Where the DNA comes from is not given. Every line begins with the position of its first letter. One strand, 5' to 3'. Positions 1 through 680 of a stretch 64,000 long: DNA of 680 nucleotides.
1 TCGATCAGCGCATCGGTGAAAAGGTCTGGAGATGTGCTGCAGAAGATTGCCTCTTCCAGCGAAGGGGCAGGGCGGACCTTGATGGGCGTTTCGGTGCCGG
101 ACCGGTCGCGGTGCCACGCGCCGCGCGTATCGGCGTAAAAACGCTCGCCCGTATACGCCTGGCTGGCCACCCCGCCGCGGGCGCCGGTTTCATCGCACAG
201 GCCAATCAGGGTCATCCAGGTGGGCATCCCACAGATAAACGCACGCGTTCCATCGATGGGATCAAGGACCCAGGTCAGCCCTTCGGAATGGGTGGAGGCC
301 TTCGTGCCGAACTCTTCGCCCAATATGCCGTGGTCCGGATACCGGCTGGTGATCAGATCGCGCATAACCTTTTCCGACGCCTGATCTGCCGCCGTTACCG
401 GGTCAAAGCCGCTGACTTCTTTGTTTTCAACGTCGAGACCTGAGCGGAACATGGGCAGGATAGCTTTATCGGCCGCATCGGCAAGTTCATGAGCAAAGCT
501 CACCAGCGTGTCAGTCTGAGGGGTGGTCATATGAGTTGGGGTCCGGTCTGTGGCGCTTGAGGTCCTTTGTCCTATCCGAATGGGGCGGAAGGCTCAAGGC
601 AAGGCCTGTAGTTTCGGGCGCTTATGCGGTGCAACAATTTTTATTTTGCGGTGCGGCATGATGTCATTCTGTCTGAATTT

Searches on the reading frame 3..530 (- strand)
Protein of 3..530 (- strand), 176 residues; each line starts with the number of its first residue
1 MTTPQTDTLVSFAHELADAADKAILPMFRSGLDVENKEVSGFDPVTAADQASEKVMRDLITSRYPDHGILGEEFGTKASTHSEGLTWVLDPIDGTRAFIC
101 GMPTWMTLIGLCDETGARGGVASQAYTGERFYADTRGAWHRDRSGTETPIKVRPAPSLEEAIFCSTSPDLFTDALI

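Call 63: search_protein_families(library=pfam, alignment_id=A2, max_evalue=0.00001)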
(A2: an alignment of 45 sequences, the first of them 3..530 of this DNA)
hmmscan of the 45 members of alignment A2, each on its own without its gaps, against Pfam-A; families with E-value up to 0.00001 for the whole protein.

A. member 1, window:3-530:- (176 aa): 1 family
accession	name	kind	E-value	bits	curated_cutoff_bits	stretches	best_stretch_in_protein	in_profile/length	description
PF00459.30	Inositol_P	-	2.5e-29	103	27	1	7-166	3-162/271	Inositol monophosphatase family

B. families by the number of members that match (of 45 scanned): 54 families (the first 25 are shown)
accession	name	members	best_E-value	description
PF00171.27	Aldedh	2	1.4e-153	Aldehyde dehydrogenase family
PF25137.1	ADH_Fe_C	2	6.2e-67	Fe-containing alcohol dehydrogenase family, C-terminal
PF00465.25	Fe-ADH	2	1.3e-45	Iron-containing alcohol dehydrogenase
PF02653.21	BPD_transp_2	2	1.6e-42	Branched-chain amino acid transport system / permease component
PF00005.33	ABC_tran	2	8.9e-29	ABC transporter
PF13685.12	Fe-ADH_2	2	1.7e-13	Iron-containing alcohol dehydrogenase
PF01370.27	Epimerase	2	1.3e-09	NAD dependent epimerase/dehydratase family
PF00873.25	ACR_tran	1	6.2e-149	AcrB/AcrD/AcrF family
PF02028.23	BCCT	1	2.4e-147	BCCT, betaine/carnitine/choline family transporter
PF08450.18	SGL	1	8.2e-79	SMP-30/Gluconolactonase/LRE-like region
PF05013.17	FGase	1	1.5e-73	N-formylglutamate amidohydrolase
PF13458.12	Peripla_BP_6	1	2.5e-73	Periplasmic binding protein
PF00144.29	Beta-lactamase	1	5.2e-55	Beta-lactamase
PF00941.27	FAD_binding_5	1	1.3e-51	FAD binding domain in molybdopterin dehydrogenase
PF05118.21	Asp_Arg_Hydrox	1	3.5e-51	Aspartyl/Asparaginyl beta-hydroxylase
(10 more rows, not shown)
